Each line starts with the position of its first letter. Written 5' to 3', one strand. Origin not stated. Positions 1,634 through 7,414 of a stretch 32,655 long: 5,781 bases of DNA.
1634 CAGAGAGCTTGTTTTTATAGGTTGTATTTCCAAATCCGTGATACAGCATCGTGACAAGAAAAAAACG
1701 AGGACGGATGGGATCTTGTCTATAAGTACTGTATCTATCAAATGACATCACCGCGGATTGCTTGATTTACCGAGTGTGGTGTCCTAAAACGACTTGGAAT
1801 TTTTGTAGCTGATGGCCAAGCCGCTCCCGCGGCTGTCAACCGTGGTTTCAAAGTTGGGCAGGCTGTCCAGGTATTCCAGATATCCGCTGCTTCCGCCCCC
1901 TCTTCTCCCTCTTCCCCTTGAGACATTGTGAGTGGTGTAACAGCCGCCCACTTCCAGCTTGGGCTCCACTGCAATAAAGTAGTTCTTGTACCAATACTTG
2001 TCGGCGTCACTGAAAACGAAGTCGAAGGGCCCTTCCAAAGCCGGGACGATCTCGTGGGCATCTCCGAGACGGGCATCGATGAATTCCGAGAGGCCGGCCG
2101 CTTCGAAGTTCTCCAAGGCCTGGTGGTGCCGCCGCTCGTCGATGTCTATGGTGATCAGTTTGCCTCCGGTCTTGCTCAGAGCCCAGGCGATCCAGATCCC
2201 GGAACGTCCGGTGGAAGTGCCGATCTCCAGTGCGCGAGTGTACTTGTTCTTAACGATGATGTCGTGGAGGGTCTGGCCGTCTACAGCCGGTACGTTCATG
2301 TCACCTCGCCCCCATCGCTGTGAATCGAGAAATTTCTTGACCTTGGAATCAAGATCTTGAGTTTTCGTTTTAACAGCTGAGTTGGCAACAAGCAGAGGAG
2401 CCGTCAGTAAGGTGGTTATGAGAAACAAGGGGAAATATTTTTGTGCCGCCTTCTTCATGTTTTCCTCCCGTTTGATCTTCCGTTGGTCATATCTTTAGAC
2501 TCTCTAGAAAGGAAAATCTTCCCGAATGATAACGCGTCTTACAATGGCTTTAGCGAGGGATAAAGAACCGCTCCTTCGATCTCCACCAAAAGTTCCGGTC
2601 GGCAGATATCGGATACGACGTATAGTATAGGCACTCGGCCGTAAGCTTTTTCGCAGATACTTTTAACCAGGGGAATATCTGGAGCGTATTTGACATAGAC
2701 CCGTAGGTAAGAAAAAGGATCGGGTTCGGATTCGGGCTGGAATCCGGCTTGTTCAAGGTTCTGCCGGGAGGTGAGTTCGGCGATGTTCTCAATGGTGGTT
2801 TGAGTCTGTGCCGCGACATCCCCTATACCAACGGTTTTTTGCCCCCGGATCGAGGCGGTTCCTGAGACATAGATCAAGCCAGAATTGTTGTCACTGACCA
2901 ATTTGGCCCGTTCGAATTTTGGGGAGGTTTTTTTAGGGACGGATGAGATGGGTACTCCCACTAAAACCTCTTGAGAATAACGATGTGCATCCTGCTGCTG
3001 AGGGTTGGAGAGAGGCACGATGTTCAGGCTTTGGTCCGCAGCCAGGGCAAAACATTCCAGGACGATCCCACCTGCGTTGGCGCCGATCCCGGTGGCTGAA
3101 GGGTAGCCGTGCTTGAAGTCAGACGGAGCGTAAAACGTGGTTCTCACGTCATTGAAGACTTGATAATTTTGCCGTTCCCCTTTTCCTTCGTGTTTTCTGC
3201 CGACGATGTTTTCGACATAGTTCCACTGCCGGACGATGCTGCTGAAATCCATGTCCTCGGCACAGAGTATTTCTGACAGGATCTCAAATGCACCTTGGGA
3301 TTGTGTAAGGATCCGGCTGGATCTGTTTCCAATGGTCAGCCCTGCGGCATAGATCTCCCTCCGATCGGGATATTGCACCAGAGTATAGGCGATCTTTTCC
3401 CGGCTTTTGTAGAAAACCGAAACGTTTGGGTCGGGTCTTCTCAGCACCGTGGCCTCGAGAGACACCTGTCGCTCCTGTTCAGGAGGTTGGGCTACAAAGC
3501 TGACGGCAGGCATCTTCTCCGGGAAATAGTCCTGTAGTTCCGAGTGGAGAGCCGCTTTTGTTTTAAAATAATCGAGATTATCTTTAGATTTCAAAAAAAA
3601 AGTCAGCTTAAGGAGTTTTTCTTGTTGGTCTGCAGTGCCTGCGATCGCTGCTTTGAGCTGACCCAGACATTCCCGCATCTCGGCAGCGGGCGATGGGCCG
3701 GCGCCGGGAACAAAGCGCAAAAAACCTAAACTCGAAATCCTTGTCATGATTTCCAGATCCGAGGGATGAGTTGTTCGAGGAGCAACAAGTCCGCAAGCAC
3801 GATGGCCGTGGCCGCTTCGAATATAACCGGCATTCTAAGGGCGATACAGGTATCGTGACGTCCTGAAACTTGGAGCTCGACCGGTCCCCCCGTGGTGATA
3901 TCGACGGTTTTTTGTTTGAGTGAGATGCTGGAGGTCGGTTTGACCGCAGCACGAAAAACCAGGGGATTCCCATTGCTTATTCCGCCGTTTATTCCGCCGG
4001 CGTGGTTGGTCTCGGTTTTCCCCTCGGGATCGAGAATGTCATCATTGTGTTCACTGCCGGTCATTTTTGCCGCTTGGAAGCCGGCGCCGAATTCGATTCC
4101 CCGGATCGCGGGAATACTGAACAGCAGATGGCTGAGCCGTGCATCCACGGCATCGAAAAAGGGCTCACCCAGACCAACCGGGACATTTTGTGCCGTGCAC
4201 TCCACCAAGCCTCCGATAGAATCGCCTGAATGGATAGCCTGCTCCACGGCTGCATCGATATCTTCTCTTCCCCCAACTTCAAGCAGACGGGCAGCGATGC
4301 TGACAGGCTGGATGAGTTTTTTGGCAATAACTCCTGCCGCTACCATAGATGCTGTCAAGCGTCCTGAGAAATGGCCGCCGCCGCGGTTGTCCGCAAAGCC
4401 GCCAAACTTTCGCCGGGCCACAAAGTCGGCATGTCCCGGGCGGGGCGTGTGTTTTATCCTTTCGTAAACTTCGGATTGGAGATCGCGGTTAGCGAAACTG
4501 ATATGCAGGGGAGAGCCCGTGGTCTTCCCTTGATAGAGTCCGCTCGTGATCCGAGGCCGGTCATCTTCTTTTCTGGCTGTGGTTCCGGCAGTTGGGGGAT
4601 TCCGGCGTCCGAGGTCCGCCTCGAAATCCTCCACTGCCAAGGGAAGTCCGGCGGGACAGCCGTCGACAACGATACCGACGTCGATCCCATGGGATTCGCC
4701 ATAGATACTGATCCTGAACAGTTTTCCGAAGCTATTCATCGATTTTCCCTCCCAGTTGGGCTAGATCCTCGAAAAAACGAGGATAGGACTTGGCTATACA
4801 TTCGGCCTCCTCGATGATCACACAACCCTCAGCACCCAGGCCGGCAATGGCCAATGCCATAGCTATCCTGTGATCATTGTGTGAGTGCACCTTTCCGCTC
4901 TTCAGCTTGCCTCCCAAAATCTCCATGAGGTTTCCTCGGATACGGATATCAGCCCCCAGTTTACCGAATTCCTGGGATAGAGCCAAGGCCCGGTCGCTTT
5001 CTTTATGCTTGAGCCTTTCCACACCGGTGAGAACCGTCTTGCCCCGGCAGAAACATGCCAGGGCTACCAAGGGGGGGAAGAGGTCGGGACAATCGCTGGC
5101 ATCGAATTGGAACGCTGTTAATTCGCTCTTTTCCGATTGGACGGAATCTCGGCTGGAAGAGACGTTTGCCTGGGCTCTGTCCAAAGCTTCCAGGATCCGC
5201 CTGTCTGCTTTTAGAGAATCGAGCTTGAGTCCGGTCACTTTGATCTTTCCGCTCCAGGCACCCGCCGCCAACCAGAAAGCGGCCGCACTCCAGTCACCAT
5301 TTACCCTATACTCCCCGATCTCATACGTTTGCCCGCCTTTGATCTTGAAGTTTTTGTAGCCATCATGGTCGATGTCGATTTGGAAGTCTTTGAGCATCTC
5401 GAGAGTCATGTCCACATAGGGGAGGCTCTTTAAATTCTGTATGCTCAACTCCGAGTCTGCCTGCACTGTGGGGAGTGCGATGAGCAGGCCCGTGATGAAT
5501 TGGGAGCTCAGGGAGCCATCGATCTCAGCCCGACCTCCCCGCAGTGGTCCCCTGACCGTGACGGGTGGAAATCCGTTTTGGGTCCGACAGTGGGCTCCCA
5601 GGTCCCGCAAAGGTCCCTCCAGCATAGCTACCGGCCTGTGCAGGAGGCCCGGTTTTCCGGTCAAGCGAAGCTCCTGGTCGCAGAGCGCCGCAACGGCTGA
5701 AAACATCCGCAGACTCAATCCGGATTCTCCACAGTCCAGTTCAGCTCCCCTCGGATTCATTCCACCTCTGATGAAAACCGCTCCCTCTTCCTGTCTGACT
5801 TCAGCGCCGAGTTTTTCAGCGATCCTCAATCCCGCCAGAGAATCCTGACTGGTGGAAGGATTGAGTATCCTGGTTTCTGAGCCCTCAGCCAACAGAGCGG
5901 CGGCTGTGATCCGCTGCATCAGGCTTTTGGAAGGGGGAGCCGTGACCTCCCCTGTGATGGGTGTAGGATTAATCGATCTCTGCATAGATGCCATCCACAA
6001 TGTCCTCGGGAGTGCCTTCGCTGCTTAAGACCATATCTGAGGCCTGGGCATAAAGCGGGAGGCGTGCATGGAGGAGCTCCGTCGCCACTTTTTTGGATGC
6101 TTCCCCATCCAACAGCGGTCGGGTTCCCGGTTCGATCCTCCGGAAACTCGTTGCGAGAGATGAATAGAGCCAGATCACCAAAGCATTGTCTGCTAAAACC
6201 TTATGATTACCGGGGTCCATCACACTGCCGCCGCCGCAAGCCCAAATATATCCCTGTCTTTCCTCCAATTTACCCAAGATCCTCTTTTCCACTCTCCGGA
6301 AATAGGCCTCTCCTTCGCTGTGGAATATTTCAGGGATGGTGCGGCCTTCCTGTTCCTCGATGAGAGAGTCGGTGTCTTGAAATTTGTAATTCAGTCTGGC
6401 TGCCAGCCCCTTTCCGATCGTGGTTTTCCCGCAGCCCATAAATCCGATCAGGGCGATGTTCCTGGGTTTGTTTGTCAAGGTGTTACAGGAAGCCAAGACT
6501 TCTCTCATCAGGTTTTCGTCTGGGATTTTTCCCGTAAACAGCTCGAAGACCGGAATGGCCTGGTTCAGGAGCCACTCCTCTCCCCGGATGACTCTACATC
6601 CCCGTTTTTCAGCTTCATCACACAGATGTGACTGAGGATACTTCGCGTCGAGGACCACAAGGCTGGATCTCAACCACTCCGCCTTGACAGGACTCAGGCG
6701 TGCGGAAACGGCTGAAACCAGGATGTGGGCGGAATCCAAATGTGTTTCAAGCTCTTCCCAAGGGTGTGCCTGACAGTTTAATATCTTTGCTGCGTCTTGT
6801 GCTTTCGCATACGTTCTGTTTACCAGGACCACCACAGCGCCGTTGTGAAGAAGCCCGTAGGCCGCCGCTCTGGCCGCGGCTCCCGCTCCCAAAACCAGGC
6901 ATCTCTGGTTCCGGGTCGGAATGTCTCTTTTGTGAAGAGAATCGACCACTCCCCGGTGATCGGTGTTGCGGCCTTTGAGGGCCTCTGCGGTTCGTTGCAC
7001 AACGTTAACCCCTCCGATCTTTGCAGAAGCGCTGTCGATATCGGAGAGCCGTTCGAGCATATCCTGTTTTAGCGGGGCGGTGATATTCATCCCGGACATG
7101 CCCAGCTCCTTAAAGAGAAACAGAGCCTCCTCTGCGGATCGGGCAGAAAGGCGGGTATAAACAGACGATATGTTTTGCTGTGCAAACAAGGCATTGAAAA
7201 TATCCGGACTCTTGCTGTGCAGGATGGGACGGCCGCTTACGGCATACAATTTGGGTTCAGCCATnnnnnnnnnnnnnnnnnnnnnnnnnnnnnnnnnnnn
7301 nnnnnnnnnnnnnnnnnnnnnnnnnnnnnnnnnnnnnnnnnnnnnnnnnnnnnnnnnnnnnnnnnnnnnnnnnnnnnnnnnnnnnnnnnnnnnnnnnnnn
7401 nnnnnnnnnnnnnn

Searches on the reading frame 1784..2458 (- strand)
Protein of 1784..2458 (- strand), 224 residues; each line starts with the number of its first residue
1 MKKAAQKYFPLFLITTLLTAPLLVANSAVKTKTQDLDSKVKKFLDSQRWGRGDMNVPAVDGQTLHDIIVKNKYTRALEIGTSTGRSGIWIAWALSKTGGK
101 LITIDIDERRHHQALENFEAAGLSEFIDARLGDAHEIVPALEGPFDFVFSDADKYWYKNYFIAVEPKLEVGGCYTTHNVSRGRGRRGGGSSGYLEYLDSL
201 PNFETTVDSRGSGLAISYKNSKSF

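Call 54: search_protein_families(library=pfam, proteins=[window:1784-2458:-], max_evalue=0.01)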
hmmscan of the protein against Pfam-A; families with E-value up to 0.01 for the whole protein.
window:1784-2458:- (224 aa): 5 families
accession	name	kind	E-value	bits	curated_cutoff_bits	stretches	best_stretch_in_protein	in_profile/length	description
PF01596.23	Methyltransf_3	-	1.9e-16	60.4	22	1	52-178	24-154/204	O-methyltransferase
PF13578.12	Methyltransf_24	-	2.2e-14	54.7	26.3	1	77-179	1-105/105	Methyltransferase domain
PF13649.12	Methyltransf_25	-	6.7e-06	27.1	27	1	77-150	2-70/97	Methyltransferase domain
PF08241.18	Methyltransf_11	-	0.0002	22.4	21.2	1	77-150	1-66/95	Methyltransferase domain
PF08704.16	GCD14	-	0.00076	19.7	26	1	73-151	41-120/247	tRNA methyltransferase complex GCD14 subunit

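Call 58: search_protein_families(library=ncbifam, proteins=[window:1784-2458:-], max_evalue=0.01)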
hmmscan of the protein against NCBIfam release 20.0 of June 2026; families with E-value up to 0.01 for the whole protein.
window:1784-2458:- (224 aa): 5 families
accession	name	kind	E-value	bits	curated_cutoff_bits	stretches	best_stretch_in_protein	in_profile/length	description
NF011529.0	PRK14968.1-3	equivalog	0.00012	21.6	162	1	56-125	18-83/198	putative methyltransferase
TIGR04364.1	methyltran_FxLD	equivalog_domain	0.00019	20.6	320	1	75-149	85-155/394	methyltransferase, FxLD system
NF040539.1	AST_met_ArsM_2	exception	0.00063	19.7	240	1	54-151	38-135/262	putative arsinothricin biosynthesis methyltransferase ArsM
TIGR04188.1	methyltr_grsp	subfamily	0.0028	17.1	380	1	73-126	108-159/363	ATP-grasp peptide maturase system methyltransferase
TIGR03534.1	RF_mod_PrmC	equivalog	0.0042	16.6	199.1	1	69-150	85-162/253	peptide chain release factor N(5)-glutamine methyltransferase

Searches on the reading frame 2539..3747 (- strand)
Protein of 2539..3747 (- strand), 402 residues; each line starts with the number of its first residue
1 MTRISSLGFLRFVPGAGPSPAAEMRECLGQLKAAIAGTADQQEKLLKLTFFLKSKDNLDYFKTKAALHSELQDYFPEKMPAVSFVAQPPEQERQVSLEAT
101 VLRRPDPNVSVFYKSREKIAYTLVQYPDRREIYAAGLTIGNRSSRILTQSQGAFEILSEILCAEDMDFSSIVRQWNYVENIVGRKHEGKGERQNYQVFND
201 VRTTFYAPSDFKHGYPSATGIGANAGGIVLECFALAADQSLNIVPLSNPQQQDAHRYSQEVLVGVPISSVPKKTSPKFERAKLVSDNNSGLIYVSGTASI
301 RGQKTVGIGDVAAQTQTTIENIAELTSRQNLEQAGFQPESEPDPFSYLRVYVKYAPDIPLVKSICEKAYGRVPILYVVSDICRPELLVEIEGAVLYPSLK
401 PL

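Call 54: search_protein_families(library=pfam, proteins=[window:2539-3747:-], max_evalue=0.01)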
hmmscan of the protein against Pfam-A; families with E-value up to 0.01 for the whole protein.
window:2539-3747:- (402 aa): 2 families
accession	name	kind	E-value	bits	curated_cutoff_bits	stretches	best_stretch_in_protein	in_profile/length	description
PF21168.2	FkbO_Hyg5-like_N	-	7.1e-09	36.2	27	1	133-232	26-120/122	Chorismatase FkbO/Hyg5-like, N-terminal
PF01042.26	Ribonuc_L-PSP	-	3.8e-08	33.8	27.3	0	289-391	18-116/121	Endoribonuclease L-PSP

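Call 58: search_protein_families(library=ncbifam, proteins=[window:2539-3747:-], max_evalue=0.01)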
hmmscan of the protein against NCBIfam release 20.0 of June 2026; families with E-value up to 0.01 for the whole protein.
window:2539-3747:- (402 aa): 2 families
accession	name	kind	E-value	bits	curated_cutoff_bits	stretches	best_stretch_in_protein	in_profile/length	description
TIGR04444.1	chori_FkbO_Hyg5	subfamily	3.7e-42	144.7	325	1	163-394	93-311/311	FkbO/Hyg5 family chorismatase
TIGR00004.1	TIGR00004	subfamily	1.3e-06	28.6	106.25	0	289-329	23-65/125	Rid family detoxifying hydrolase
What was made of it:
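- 2539..3747 (-): Chorismatase-like gene (FkbO/Hyg5 N-terminal plus RidA domains) at the end of the shikimate operon. It is a recurrent neighbour of the pair in other genomes, but lies 19 kb away here. Calls 54 and 58.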

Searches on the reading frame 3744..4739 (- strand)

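Call 54: search_protein_families(library=pfam, proteins=[window:3744-4739:-], max_evalue=0.01)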
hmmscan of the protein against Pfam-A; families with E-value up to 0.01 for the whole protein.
window:3744-4739:- (331 aa): 1 family
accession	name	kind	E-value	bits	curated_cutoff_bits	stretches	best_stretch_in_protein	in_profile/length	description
PF01264.26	Chorismate_synt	-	1.5e-112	376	27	1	8-320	1-327/327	Chorismate synthase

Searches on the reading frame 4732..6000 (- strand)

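Call 4: search_protein_families(library=pfam, proteins=[window:4732-6000:-], max_evalue=0.01)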
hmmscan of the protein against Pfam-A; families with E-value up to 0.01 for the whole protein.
window:4732-6000:- (422 aa): 1 family
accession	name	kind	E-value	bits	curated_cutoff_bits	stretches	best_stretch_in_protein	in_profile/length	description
PF00275.25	EPSP_synthase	-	1.4e-100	337.4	22.8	1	12-413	4-417/417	EPSP synthase (3-phosphoshikimate 1-carboxyvinyltransferase)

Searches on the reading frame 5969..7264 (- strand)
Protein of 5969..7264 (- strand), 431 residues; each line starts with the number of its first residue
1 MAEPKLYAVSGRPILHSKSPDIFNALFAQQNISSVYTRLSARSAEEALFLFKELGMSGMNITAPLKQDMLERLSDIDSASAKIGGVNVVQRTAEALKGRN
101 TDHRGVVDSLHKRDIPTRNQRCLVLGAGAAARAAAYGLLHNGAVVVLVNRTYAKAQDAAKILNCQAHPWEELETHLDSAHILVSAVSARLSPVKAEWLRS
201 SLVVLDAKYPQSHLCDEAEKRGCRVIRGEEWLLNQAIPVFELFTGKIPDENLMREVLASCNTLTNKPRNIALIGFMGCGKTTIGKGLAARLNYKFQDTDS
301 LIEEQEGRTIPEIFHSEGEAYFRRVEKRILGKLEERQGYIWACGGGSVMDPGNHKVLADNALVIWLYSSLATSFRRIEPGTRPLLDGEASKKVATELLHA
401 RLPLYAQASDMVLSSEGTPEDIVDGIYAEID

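Call 4: search_protein_families(library=pfam, proteins=[window:5969-7264:-], max_evalue=0.01)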
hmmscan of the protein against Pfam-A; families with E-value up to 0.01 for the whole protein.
window:5969-7264:- (431 aa): 10 families
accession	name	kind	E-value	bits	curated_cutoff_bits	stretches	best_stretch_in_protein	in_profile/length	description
PF01202.28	SKI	-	2.9e-44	151.4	22.1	1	276-429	1-157/159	Shikimate kinase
PF08501.16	Shikimate_dh_N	-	6.3e-17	62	27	1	9-89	1-83/83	Shikimate dehydrogenase substrate binding domain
PF01488.26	Shikimate_DH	-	3.8e-12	46.9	24.3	1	117-200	10-97/138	Shikimate / quinate 5-dehydrogenase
PF13238.12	AAA_18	-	5e-07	30.7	29.4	1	270-378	1-109/128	AAA domain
PF13241.12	NAD_binding_7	-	9.1e-05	23.4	22.1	1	118-187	6-70/104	Putative NAD(P)-binding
PF13189.12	Cytidylate_kin2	-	9.1e-05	23.1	28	1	270-303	2-35/176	Cytidylate kinase-like family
PF03807.23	F420_oxidored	-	0.00071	20.6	21.6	1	124-197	4-79/94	NADP oxidoreductase coenzyme F420-dependent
PF02882.25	THF_DHG_CYH_C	-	0.00083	19.1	27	1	104-208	21-108/160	Tetrahydrofolate dehydrogenase/cyclohydrolase, NAD(P)-binding domain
PF18317.6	SDH_C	-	0.0026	17.9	25.8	1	232-257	5-30/31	Shikimate 5'-dehydrogenase C-terminal domain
PF02367.23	TsaE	-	0.006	17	26.6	1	251-294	5-48/128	Threonylcarbamoyl adenosine biosynthesis protein TsaE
